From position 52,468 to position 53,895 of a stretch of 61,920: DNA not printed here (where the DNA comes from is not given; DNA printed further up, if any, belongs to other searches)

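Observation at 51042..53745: Tandem paralogous membrane GTPases with atypical G1/G3 motifs, translationally coupled to an ArfB-like ribosome-rescue factor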

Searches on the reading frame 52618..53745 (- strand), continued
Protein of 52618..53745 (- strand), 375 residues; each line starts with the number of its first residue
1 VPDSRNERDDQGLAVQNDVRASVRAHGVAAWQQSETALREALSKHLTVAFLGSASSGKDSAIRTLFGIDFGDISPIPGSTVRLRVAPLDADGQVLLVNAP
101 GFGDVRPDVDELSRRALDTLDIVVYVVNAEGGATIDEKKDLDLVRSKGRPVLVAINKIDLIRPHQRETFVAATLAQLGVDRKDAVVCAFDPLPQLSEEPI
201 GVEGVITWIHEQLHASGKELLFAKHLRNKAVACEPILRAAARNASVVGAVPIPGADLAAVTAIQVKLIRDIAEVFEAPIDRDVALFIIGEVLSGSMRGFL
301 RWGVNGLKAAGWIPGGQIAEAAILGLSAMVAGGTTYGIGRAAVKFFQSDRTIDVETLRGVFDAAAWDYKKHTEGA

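Call 11: find_encoding_contigs(protein=P0007, flank=5000, max_places=2)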
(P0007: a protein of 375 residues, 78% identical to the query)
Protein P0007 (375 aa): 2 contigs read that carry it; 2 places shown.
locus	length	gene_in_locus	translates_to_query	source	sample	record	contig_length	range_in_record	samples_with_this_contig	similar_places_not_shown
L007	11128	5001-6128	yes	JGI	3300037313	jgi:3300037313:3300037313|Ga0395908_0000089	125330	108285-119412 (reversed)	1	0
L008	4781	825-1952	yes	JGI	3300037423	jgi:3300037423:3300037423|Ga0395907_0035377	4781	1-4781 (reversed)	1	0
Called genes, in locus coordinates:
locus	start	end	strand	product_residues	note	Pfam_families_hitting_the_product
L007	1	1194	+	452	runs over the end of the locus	-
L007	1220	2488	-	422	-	PF14238:DUF4340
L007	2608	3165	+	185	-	PF01025:GrpE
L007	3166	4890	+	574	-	PF00989:PAS, PF08448:PAS_4, PF13426:PAS_9, PF00072:Response_reg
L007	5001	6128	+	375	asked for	PF01926:MMR_HSR1, PF00009:GTP_EFTU (weak), PF05128:DUF697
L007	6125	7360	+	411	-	PF01926:MMR_HSR1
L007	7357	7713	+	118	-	PF00472:RF-1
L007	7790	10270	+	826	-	PF09136:Glucodextran_B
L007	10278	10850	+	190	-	-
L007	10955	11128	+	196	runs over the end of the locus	-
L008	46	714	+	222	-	PF00072:Response_reg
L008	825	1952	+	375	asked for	PF01926:MMR_HSR1, PF00009:GTP_EFTU (weak), PF05128:DUF697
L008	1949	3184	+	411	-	PF01926:MMR_HSR1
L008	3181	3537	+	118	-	PF00472:RF-1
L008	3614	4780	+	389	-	?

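Call 12: find_encoding_contigs(protein=P0011, flank=5000, max_places=2)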
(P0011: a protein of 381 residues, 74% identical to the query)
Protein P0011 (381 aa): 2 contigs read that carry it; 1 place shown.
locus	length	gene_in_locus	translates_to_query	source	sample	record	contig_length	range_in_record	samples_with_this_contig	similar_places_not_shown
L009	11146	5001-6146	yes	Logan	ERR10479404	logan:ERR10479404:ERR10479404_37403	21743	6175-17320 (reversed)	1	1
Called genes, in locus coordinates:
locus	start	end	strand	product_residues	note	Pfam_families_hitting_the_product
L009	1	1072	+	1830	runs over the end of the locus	?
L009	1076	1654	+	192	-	PF04191:PEMT (weak)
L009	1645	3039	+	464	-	-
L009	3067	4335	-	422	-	PF14238:DUF4340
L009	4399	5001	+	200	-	PF01025:GrpE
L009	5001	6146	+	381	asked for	PF00009:GTP_EFTU (weak), PF01926:MMR_HSR1, PF05128:DUF697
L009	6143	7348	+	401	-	PF01926:MMR_HSR1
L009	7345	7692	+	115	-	PF00472:RF-1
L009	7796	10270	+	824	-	PF09136:Glucodextran_B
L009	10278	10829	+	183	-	-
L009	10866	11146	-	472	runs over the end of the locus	PF00266:Aminotran_5, PF22580:KYNU_C (weak)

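Call 14: search_solved_structures(query=window:52618-53745:-, max_evalue=0.01, show_alignments=3)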
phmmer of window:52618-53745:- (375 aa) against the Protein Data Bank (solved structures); distinct sequences matched with E-value up to 0.01: 27.
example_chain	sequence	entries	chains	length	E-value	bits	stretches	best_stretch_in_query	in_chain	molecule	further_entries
7c1o_A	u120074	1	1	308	4.2e-09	39.3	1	48-165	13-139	GTPase Era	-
3r9w_A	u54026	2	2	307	8e-09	38.4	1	48-165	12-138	GTPase Era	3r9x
3iev_A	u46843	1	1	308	8e-09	38.4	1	48-165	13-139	GTP-binding protein era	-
5dn8_A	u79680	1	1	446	3.2e-08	36.4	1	48-163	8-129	GTPase Der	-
1mky_A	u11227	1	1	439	1.2e-06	31.2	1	43-164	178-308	Probable GTP-binding protein engA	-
3j8g_X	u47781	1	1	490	1.8e-06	30.7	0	44-168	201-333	GTPase Der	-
4dcs_A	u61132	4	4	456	2.9e-06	30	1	47-160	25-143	GTP-BINDING PROTEIN ENGA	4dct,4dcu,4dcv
2hjg_A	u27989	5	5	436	3.7e-06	29.7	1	48-160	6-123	GTP-binding protein engA | GTPase Der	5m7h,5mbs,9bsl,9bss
9bs0_W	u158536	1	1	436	4.8e-06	29.3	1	48-160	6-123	GTPase Der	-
7am2_BU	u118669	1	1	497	1.4e-05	27.8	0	46-180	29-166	GTPase Der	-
2dyk_A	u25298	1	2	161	1.4e-05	27.7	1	48-161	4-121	GTP-binding protein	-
3geh_A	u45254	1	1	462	2.1e-05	27.2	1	40-163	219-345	tRNA modification GTPase mnmE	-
7aoi_XL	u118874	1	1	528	0.00019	24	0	27-169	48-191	GTP-binding protein, putative,mt-EngA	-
1wdt_A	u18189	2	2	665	0.00021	23.9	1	69-159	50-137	elongation factor G homolog | Elongation factor G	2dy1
6yxx_EA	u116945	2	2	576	0.00027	23.5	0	27-169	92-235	mt-EngA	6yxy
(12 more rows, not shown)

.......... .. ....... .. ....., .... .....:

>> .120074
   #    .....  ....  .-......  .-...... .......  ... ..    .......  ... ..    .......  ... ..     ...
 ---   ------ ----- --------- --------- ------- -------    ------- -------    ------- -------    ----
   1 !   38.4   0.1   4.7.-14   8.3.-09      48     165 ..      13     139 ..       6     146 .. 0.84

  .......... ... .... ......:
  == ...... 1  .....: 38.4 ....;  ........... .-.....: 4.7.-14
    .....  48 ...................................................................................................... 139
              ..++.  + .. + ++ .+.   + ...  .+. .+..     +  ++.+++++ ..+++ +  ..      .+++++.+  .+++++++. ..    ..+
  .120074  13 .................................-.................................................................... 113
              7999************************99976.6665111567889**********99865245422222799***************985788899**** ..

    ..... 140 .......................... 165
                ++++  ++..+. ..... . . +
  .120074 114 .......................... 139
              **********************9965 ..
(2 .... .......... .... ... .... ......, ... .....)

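Call 15: search_protein_representatives(protein=window:52618-53745:-)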
Query: 375 residues. Proteins with E-value up to 0.001 (for the whole library): 1694; up to 1e-10: 179; up to 1e-30: 47. The best 150 are listed.
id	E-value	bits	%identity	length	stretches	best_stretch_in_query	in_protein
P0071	1.9e-151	520.8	68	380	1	13-374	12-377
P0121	3.5e-75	269.9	41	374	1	30-369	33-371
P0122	9.2e-75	268.5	37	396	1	32-371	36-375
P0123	2.2e-66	241.0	59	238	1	24-215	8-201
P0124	1.9e-62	228.0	35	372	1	27-370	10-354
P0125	6.5e-57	209.8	64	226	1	22-181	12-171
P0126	5.4e-56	206.8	59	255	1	30-227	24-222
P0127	3.0e-55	204.3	36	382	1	43-360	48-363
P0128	5.6e-53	196.9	31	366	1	30-370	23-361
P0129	4.4e-50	187.4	39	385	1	23-333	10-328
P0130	2.0e-46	175.3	53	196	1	185-368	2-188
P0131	4.5e-46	174.1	33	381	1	25-370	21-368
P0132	9.3e-45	169.8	36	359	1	39-349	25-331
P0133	2.6e-44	168.4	47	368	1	37-219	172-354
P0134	3.6e-44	167.9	44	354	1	35-224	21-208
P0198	4.3e-23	98.6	35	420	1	37-219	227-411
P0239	1.1e-14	70.9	32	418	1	46-219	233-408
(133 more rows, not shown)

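Call 41: find_homologous_proteins(query=P0198, max_evalue=0.00001)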
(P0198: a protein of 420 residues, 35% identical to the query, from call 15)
Query P0198 (420 aa): 216 proteins with E <= 0.00001 among 8000 candidates; the best 120 are listed.
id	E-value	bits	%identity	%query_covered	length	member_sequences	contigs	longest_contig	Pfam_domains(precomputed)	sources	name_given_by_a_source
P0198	1.3e-279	945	100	100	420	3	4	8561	PF01926.30,PF00009.34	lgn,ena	-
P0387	1.5e-236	803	87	99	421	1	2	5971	PF01926.30,PF00009.34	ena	-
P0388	1.8e-164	566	61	100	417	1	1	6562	PF01926.30,PF00009.34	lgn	-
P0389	1.1e-161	557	59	99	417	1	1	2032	PF01926.30,PF00009.34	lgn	-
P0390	3.7e-139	483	55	99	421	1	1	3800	PF01926.30,PF00009.34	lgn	-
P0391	5.8e-138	479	55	98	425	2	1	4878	PF01926.30,PF00009.34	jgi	jgi:uncharacterized protein YaaW (UPF0174 family)/signal recognition particle receptor subunit beta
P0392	1.4e-137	477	54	97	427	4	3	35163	PF01926.30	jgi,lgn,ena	-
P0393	3.3e-137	476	52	98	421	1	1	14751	PF01926.30,PF00009.34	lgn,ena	-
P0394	7.0e-137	475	53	97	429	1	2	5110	PF01926.30,PF00009.34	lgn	-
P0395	1.2e-135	471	52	98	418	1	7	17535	PF01926.30,PF00009.34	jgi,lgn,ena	-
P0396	3.6e-134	466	52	97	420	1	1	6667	PF01926.30,PF00009.34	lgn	-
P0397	2.9e-133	463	53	97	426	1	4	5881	PF01926.30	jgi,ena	-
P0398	3.0e-133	463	54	97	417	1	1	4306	PF01926.30,PF00009.34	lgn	-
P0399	1.5e-132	461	52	99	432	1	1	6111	PF01926.30,PF00009.34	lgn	-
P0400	9.7e-132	458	52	99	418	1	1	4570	PF01926.30,PF00009.34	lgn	-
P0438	8.1e-120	419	49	97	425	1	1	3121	PF01926.30,PF00009.34,PF03981.18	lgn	-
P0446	6.2e-119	416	49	98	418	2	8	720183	PF01926.30,PF02421.25,PF00009.34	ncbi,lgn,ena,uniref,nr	ncbi:50S ribosome-binding GTPase [Pectobacterium aquaticum]|uniref:GTPase n=1 Tax=Dickeya dadantii T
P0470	6.7e-116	406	47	97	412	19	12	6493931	PF01926.30,PF00009.34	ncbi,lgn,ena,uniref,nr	ncbi:50S ribosome-binding GTPase [Pseudomonas sp. B21-028]|uniref:GTPase n=1 Tax=Pseudomonas TaxID=2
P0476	3.7e-115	404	48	98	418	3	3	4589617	PF01926.30,PF00009.34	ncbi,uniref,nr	ncbi:GTPase [Shewanella xiamenensis]|uniref:GTPase n=1 Tax=Shewanella xiamenensis TaxID=332186 RepID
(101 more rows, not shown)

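Call 42: find_encoding_contigs(protein=P0470, flank=7000, max_places=3)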
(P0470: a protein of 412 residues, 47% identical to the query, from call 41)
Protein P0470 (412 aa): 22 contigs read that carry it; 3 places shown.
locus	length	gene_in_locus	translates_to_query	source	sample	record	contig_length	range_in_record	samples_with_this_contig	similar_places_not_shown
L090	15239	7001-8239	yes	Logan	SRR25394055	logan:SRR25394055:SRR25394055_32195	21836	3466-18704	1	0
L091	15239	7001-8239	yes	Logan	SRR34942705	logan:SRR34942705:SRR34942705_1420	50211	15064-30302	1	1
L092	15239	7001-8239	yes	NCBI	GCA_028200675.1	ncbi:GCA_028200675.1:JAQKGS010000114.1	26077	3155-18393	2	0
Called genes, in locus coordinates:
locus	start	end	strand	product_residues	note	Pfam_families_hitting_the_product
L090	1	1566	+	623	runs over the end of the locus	-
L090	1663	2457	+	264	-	PF01936:NYN, PF12872:OST-HTH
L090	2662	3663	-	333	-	PF04471:Mrr_cat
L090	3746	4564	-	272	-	-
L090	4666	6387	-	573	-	PF00158:Sigma54_activat, PF00004:AAA, PF07728:AAA_5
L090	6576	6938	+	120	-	-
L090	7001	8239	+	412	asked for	PF00009:GTP_EFTU (weak), PF01926:MMR_HSR1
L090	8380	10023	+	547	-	PF02867:Ribonuc_red_lgC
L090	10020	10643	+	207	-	-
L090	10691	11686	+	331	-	PF05049:IIGP, PF01926:MMR_HSR1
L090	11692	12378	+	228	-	PF04548:AIG1 (weak), PF01926:MMR_HSR1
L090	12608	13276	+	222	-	PF00023:Ank (faint), PF13606:Ank_3 (faint), PF13857:Ank_5 (faint), PF13637:Ank_4 (faint), PF12796:Ank_2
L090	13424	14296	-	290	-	PF26109:WHD_BrxR, PF13280:WYL, PF26107:BrxR_CTD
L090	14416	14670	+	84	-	-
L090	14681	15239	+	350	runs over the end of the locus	PF03747:ADP_ribosyl_GH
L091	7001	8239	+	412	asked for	PF00009:GTP_EFTU (weak), PF01926:MMR_HSR1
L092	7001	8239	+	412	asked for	PF00009:GTP_EFTU (weak), PF01926:MMR_HSR1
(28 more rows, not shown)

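Call 43: find_encoding_contigs(protein=P0476, flank=7000, max_places=2)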
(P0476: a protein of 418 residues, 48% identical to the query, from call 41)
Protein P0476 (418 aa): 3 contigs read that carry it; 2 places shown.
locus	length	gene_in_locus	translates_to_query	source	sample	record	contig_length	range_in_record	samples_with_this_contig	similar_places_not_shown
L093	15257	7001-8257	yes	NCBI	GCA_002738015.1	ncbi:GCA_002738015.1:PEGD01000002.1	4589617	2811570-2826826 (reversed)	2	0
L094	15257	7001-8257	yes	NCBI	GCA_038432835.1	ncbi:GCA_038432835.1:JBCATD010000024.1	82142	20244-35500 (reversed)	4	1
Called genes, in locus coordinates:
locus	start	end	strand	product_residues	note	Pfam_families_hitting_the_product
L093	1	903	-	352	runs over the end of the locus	PF00586:AIRS, PF02769:AIRS_C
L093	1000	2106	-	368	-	PF00487:FA_desaturase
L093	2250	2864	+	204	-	PF00440:TetR_N, PF21943:TetR_C_46 (weak)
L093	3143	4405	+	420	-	PF13356:Arm-DNA-bind_3, PF00589:Phage_integrase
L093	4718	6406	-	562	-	PF00158:Sigma54_activat, PF00004:AAA, PF07728:AAA_5 (weak), PF14532:Sigma54_activ_2 (faint)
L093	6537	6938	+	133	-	-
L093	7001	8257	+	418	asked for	PF00009:GTP_EFTU, PF01926:MMR_HSR1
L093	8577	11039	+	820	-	PF12161:HsdM_N, PF02384:N6_Mtase, PF07669:Eco57I (weak)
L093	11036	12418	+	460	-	PF01420:Methylase_S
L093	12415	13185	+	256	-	-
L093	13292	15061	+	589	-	PF03235:GmrSD_N, PF07510:GmrSD_C (faint)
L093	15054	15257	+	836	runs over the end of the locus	PF03235:GmrSD_N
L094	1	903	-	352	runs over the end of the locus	PF00586:AIRS, PF02769:AIRS_C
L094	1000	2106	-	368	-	PF00487:FA_desaturase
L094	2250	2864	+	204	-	PF00440:TetR_N, PF21943:TetR_C_46 (weak)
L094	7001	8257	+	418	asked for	PF00009:GTP_EFTU, PF01926:MMR_HSR1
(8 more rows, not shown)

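Call 44: find_encoding_contigs(protein=P0446, flank=7000, max_places=2)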
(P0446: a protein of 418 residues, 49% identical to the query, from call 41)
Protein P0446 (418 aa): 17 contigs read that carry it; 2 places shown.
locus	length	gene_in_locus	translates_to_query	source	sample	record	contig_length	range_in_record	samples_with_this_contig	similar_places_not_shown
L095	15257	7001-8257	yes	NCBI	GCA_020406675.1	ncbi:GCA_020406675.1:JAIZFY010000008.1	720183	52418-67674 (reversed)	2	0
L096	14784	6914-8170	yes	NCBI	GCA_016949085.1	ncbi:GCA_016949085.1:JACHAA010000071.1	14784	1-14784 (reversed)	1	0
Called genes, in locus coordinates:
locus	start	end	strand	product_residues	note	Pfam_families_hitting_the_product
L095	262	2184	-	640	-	PF00580:UvrD-helicase, PF13245:AAA_19 (weak)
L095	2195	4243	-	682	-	PF02463:SMC_N (faint), PF13175:AAA_15 (weak), PF13476:AAA_23 (weak), PF11398:DUF2813 (faint), PF13175:AAA_15, PF13304:AAA_21, PF20469:OLD-like_TOPRIM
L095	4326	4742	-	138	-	PF13391:HNH_2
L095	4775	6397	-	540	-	PF00158:Sigma54_activat, PF14532:Sigma54_activ_2 (faint), PF00004:AAA, PF07728:AAA_5 (weak)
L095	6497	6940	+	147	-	-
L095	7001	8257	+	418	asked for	PF00009:GTP_EFTU (weak), PF01926:MMR_HSR1, PF02421:FeoB_N (weak)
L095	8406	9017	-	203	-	PF11726:YagK_YfjJ_C, PF23343:REP_ORF2-G2P (weak)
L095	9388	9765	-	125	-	PF25165:DUF7828, PF11682:Zn_ribbon_11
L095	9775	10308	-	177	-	-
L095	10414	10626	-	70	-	PF05930:Phage_AlpA (weak)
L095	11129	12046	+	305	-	-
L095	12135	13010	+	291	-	PF00009:GTP_EFTU (faint), PF00350:Dynamin_N (faint), PF01926:MMR_HSR1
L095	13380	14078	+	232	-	PF00392:GntR (faint), PF08220:HTH_DeoR (weak), PF08279:HTH_11 (faint)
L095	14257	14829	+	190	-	-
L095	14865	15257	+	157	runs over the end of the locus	PF27224:YfjT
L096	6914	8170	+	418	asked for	PF00009:GTP_EFTU (weak), PF01926:MMR_HSR1, PF02421:FeoB_N (weak)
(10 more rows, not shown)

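Call 45: search_protein_families(library=padloc, proteins=[window:52618-53745:-, P0470, L090:6576-6938:+, L093:6537-6938:+, L095:6497-6940:+, L090:4666-6387:-], max_evalue=0.01)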
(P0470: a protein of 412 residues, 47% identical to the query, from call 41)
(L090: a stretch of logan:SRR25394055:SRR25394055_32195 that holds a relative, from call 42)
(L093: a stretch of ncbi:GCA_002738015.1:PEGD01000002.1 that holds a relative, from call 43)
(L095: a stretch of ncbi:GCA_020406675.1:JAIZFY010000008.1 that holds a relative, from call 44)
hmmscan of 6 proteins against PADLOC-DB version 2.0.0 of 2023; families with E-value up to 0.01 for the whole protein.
window:52618-53745:- (375 aa): 2 families
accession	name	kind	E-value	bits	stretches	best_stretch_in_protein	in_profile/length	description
PDLC03839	LeoA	-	6.8e-07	26.7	1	31-131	45-144/559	-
PDLC03841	LeoBC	-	0.00014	19.1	1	14-158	47-189/601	-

P0470 (412 aa): 4 families
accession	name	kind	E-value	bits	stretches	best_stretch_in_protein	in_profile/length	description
PDLC04111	JukA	-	1.2e-42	144.1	1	41-232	48-238/250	-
PDLC04113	JukA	-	4.8e-36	122.6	1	47-234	57-240/245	-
PDLC04112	JukA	-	1.3e-14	52.5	1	56-230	68-216/234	-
PDLC03841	LeoBC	-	0.001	16.3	1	226-368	68-211/601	-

L090:6576-6938:+ (120 aa): 0 families

L093:6537-6938:+ (133 aa): 0 families

L095:6497-6940:+ (147 aa): 0 families

L090:4666-6387:- (573 aa): 7 families
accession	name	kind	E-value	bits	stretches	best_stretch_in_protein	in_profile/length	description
PDLC01995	RtcR_PspF2--CARF_AAA_HTH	-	1.3e-47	161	1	58-369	45-344/481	-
PDLC01994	RtcR_PspF1--CARF_AAA_HTH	-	1.8e-32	111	1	211-366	178-328/468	-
PDLC01993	RtcR--CARF_AAA_HTH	-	1.3e-27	94.4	1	214-370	204-362/523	-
PDLC02196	IetA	-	0.00022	18.8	1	188-249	96-157/374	-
PDLC04140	mad8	-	0.00099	16.7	1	212-241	25-54/314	mads_8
PDLC02372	Nhi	-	0.0053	13.5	0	215-304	200-282/470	-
PDLC02350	AbiO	-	0.008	13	0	217-298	195-273/468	AbiO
